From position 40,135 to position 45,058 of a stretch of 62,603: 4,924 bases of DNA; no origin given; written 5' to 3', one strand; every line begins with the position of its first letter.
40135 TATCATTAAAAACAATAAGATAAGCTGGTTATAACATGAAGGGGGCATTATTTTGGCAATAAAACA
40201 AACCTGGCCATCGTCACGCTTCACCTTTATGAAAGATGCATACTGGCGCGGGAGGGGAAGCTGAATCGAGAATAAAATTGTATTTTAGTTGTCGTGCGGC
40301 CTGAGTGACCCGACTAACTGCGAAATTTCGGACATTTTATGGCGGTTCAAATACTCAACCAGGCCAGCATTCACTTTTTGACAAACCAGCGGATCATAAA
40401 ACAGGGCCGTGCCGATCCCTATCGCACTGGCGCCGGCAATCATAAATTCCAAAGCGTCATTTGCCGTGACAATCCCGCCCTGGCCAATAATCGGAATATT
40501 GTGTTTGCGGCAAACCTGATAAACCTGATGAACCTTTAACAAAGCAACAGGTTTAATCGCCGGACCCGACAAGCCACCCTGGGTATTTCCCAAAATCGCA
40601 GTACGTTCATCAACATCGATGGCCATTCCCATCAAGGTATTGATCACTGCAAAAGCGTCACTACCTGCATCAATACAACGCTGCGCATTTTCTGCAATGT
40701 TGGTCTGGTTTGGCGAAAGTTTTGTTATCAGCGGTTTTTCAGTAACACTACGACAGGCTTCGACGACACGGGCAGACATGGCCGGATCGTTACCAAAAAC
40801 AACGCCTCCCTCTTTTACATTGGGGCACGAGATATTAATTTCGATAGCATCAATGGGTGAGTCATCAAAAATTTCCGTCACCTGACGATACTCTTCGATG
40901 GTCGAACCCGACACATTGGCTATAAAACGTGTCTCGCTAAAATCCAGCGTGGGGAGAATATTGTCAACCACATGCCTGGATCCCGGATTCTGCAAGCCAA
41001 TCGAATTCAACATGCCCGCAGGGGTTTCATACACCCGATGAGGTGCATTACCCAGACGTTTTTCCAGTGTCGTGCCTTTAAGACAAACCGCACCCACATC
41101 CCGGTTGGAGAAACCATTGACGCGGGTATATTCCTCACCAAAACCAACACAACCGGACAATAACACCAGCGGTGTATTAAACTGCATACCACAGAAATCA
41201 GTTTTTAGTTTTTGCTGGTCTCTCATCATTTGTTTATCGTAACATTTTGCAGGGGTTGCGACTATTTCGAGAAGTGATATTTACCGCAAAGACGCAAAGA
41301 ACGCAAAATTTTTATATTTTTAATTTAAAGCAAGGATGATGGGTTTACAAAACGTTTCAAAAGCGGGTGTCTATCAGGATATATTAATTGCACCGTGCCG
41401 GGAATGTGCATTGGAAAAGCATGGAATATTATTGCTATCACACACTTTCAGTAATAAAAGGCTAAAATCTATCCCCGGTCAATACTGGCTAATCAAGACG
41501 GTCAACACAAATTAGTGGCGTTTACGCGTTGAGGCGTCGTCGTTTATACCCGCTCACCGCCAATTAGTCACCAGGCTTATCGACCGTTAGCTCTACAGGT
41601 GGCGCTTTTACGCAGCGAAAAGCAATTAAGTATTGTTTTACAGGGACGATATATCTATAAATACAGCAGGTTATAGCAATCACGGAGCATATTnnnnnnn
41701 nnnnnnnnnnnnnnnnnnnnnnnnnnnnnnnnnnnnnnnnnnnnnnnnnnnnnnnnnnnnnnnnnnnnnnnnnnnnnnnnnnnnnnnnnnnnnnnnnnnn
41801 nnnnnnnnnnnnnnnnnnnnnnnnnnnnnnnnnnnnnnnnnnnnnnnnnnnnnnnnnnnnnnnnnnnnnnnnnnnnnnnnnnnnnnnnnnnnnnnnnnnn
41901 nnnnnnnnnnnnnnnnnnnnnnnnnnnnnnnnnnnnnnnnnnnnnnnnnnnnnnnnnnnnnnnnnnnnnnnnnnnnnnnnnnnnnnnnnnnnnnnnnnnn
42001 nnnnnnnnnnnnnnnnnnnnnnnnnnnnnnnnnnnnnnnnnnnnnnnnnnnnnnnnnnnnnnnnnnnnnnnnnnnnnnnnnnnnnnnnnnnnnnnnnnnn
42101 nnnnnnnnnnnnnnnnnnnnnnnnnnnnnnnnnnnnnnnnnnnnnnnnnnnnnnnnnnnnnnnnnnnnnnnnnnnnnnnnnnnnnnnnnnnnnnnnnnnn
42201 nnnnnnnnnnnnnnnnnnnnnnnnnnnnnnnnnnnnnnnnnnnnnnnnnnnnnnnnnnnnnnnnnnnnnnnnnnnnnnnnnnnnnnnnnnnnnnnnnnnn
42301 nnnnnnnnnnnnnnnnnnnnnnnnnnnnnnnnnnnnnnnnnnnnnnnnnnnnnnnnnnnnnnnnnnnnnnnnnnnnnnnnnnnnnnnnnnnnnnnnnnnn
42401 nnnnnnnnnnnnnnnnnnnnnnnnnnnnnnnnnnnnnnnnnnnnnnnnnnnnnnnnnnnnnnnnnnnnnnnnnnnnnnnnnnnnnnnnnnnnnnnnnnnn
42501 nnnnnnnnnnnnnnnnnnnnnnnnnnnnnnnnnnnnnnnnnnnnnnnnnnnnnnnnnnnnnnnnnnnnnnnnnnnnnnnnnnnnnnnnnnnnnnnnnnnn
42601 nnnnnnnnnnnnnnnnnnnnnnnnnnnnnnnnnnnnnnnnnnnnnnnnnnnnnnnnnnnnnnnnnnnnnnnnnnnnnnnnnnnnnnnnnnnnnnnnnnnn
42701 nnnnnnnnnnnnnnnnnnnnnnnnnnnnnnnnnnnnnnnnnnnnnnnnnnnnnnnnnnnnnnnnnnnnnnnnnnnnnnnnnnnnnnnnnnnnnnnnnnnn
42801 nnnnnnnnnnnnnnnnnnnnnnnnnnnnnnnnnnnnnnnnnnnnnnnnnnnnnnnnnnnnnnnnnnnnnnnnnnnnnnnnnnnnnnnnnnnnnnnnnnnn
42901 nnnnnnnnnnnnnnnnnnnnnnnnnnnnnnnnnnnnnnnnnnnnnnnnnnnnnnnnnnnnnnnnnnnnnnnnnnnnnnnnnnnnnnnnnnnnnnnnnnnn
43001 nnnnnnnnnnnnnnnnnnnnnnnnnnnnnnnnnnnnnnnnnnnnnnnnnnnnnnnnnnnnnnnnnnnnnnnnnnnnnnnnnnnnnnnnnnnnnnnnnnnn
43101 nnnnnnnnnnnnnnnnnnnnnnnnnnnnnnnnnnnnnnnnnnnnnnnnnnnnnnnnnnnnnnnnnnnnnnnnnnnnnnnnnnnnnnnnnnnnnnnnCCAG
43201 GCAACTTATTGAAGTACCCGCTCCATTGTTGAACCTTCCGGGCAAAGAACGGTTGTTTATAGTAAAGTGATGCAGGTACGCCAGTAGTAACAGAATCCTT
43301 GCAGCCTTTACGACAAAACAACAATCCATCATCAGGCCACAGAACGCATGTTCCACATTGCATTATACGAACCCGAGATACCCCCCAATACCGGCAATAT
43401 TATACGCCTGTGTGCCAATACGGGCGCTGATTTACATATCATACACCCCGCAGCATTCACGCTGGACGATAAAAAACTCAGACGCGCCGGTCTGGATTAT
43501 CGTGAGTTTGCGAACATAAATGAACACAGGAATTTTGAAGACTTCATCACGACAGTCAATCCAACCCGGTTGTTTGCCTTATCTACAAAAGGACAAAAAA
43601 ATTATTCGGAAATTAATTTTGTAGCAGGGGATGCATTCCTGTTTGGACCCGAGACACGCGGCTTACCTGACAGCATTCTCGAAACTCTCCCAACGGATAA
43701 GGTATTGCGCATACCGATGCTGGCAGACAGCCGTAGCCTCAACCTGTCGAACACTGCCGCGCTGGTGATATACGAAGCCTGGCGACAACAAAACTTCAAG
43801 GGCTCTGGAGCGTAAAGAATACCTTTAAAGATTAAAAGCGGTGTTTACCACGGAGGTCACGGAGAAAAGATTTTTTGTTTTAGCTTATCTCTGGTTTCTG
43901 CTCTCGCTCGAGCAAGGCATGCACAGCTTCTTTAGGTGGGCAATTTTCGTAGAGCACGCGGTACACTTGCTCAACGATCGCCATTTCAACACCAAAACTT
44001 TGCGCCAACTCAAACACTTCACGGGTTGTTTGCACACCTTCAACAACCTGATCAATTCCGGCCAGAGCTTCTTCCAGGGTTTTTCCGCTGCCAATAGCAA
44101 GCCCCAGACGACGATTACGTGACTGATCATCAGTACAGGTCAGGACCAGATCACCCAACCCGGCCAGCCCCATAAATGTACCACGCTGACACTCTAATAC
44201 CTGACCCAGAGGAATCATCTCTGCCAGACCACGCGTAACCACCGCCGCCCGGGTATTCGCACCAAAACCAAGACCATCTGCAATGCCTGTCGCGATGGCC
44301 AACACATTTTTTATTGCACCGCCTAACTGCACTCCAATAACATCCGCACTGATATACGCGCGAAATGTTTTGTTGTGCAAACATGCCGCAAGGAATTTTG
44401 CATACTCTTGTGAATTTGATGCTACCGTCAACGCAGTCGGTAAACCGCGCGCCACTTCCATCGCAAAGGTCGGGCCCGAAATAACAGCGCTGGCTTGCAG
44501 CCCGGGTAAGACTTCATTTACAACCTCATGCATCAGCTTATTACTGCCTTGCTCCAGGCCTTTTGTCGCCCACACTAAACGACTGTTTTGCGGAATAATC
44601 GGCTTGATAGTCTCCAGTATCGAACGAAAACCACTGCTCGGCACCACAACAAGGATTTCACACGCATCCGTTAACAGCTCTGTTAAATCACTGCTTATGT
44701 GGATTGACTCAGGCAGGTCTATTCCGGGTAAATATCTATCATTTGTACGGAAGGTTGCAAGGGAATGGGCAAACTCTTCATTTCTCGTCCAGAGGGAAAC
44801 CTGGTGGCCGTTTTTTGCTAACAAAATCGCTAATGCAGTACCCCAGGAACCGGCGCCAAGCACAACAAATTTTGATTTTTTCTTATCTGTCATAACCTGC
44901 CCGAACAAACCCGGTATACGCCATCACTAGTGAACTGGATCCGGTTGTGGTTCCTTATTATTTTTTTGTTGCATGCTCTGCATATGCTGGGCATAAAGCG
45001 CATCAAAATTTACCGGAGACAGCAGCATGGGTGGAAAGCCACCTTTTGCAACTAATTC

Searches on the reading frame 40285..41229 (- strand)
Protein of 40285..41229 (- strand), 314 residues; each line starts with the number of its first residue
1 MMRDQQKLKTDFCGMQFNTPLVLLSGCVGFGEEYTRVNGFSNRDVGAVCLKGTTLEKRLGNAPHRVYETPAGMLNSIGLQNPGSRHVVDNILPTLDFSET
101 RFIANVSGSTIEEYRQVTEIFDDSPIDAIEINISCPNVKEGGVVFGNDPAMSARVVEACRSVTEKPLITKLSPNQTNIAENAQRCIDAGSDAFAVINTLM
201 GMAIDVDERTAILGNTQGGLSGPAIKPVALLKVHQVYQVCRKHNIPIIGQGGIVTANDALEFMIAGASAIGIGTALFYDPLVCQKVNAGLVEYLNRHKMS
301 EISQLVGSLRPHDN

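Call 8: search_protein_families(library=pfam, proteins=[window:40285-41229:-], max_evalue=0.001)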
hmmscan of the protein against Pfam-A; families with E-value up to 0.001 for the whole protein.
window:40285-41229:- (314 aa): 4 families
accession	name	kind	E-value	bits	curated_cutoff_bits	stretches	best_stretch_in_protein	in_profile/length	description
PF01180.27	DHO_dh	-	2.6e-74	250.5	27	1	8-293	2-290/291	Dihydroorotate dehydrogenase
PF01207.24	Dus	-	5.3e-10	39.3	20.4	1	232-288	172-228/311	Dihydrouridine synthase (Dus)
PF03060.21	NMO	-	1.8e-05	24.7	28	1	214-277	164-226/331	Nitronate monooxygenase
PF00478.31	IMPDH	-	0.00025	20.6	25.6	1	233-276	196-239/345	IMP dehydrogenase / GMP reductase domain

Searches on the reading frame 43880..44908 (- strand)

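Call 8: search_protein_families(library=pfam, proteins=[window:43880-44908:-], max_evalue=0.001)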
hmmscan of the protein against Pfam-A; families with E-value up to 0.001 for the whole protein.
window:43880-44908:- (342 aa): 6 families
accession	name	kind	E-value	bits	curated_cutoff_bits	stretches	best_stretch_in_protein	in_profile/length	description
PF07479.19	NAD_Gly3P_dh_C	-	4.6e-56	189.4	25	1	189-329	1-141/142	NAD-dependent glycerol-3-phosphate dehydrogenase C-terminus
PF01210.29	NAD_Gly3P_dh_N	-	1.3e-53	181.6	23.1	1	15-169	3-157/158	NAD-dependent glycerol-3-phosphate dehydrogenase N-terminus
PF20618.3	GPD_NAD_C_bact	-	1.5e-23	83.5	27.6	1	249-315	1-66/66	Bacterial GPD, NAD-dependent C-terminal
PF02558.23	ApbA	-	2e-08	34.4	22.2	1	15-139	2-124/150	Ketopantoate reductase PanE/ApbA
PF03807.23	F420_oxidored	-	9e-05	23.4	21.6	0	14-101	2-79/94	NADP oxidoreductase coenzyme F420-dependent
PF01266.30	DAO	-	0.00025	21.1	27.9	1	14-68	2-57/353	FAD dependent oxidoreductase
